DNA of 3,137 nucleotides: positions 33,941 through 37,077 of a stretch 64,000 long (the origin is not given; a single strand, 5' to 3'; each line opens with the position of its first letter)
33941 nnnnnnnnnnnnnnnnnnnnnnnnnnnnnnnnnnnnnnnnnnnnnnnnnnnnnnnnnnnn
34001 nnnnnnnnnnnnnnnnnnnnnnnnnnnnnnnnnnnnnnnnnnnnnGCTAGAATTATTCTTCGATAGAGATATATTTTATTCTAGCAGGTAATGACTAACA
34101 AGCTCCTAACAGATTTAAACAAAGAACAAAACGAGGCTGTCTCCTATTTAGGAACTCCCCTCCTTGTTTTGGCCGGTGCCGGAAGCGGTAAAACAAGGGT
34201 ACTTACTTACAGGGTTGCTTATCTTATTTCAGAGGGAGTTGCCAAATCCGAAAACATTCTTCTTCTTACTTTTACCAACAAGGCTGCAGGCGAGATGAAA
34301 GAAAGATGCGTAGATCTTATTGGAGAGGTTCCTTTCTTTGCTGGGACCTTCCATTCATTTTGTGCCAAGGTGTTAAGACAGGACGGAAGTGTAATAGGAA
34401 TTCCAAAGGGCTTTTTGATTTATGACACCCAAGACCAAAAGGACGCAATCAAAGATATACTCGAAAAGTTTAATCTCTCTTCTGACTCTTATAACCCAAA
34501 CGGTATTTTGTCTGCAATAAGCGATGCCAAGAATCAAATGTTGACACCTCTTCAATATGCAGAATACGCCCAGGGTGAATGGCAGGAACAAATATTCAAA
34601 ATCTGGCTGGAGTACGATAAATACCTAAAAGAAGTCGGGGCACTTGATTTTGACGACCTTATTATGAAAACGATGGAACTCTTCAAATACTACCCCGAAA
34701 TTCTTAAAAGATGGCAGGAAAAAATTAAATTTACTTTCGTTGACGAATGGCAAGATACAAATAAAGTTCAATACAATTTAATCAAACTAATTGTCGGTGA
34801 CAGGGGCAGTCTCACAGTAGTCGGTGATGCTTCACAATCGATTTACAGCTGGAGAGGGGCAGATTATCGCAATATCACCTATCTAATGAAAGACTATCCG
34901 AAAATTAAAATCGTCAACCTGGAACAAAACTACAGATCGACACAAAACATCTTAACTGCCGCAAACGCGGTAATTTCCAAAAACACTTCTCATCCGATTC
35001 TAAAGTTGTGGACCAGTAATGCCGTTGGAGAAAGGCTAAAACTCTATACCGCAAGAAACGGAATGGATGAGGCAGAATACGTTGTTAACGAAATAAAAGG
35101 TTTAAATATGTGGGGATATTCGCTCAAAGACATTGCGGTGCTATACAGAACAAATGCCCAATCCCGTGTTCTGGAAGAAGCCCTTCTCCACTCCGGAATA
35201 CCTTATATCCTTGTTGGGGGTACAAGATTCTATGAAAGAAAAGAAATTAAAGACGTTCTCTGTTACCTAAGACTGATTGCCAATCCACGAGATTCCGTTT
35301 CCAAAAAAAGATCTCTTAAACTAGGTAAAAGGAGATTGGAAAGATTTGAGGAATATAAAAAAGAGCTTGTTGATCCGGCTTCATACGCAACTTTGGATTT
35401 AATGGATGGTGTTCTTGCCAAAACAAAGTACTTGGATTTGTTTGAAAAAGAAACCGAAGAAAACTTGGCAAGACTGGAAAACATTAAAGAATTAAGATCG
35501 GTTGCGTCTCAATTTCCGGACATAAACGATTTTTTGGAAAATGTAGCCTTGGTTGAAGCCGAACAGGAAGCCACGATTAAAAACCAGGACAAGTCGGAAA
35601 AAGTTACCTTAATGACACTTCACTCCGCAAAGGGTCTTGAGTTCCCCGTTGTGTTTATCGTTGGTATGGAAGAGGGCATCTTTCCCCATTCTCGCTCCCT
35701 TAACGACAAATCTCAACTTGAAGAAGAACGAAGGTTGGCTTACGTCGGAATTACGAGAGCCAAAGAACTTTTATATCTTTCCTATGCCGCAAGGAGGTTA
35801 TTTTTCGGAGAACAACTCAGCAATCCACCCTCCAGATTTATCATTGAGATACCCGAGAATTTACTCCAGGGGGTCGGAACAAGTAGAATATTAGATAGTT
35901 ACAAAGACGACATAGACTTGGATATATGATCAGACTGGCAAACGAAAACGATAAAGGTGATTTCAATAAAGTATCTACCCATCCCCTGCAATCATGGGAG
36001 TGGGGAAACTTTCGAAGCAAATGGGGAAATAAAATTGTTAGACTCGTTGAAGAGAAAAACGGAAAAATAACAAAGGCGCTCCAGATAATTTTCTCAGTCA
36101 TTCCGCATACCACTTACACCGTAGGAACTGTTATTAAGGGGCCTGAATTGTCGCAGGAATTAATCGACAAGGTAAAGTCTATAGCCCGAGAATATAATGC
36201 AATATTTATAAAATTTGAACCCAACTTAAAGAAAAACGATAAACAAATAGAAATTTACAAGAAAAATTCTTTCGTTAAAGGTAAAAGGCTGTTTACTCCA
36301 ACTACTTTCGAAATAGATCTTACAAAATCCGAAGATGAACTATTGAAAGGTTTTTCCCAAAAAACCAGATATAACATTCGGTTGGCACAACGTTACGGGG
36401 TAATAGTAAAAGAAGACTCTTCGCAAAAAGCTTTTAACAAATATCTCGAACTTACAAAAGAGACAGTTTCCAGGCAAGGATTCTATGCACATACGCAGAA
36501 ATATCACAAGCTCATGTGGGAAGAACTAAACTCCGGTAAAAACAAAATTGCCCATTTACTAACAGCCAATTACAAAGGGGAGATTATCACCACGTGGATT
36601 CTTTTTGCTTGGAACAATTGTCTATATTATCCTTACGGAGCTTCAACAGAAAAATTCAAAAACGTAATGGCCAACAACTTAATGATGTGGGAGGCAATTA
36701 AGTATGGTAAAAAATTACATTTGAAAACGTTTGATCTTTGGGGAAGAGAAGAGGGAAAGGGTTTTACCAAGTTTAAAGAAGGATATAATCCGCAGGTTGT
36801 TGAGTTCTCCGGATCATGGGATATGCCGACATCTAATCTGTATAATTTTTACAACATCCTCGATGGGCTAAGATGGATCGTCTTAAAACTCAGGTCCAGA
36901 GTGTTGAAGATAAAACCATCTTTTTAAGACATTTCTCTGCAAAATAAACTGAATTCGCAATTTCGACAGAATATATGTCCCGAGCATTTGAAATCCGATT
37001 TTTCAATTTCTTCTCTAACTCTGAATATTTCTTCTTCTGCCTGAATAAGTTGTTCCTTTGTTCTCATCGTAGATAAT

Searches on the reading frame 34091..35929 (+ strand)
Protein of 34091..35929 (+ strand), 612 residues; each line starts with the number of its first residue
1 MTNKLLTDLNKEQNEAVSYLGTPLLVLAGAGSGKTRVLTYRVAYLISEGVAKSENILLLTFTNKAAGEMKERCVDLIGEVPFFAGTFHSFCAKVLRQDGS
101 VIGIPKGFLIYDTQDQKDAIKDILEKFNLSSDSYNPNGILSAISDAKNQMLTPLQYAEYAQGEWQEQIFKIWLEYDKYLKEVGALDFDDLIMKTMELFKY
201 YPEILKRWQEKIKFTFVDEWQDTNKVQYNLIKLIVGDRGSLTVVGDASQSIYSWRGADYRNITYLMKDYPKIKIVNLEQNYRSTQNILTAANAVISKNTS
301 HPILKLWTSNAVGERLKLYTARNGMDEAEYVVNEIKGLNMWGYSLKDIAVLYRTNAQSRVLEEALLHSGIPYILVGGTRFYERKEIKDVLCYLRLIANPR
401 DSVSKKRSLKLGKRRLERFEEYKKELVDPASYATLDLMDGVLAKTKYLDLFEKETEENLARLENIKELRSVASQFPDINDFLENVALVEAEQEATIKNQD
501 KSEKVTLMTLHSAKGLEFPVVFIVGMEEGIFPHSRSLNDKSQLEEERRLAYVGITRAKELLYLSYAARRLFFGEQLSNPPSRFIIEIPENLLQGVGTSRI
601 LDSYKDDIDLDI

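Call 8: search_protein_families(library=pfam, proteins=[window:34091-35929:+], max_evalue=0.001)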
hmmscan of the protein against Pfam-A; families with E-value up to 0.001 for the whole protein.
window:34091-35929:+ (612 aa): 7 families
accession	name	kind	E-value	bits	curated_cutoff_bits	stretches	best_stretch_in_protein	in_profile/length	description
PF00580.27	UvrD-helicase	-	6.7e-84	282.2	23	1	9-270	1-271/271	UvrD/REP helicase N-terminal domain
PF13361.12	UvrD_C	-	1.7e-76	258.3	25.6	2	275-434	1-166/350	UvrD-like helicase C-terminal domain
PF13245.12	AAA_19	-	1.2e-22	80.9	25.1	1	13-253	1-132/134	AAA domain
PF13538.12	UvrD_C_2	-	1.5e-10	41.2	27.4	1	505-563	2-51/52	UvrD-like helicase C-terminal domain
PF13604.12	AAA_30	-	3.5e-05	24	27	0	9-72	2-65/191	AAA domain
PF01443.25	Viral_helicase1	-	0.00019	21.8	21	0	486-562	162-225/228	Viral superfamily 1 RNA helicase core domain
PF13087.12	AAA_12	-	0.00086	19.4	27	0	496-562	129-189/195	AAA domain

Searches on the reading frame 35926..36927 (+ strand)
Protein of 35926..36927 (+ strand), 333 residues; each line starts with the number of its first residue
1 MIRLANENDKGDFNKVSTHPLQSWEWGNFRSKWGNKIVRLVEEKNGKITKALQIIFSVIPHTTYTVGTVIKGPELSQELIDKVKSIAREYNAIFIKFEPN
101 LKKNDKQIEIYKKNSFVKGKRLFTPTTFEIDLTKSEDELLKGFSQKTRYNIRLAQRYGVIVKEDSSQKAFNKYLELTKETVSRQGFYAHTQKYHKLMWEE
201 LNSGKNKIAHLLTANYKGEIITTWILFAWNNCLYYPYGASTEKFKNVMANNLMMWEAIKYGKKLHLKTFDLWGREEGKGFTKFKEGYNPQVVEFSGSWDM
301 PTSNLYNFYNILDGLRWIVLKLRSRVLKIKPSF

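Call 8: search_protein_families(library=pfam, proteins=[window:35926-36927:+], max_evalue=0.001)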
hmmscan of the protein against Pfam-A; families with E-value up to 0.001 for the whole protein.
window:35926-36927:+ (333 aa): 2 families
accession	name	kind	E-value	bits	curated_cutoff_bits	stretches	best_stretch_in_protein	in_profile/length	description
PF02388.22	FemAB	-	4.4e-28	98.7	24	3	220-312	307-404/406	FemAB family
PF13480.13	Acetyltransf_6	-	1.4e-11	45.1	22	1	145-275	5-138/143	Acetyltransferase (GNAT) domain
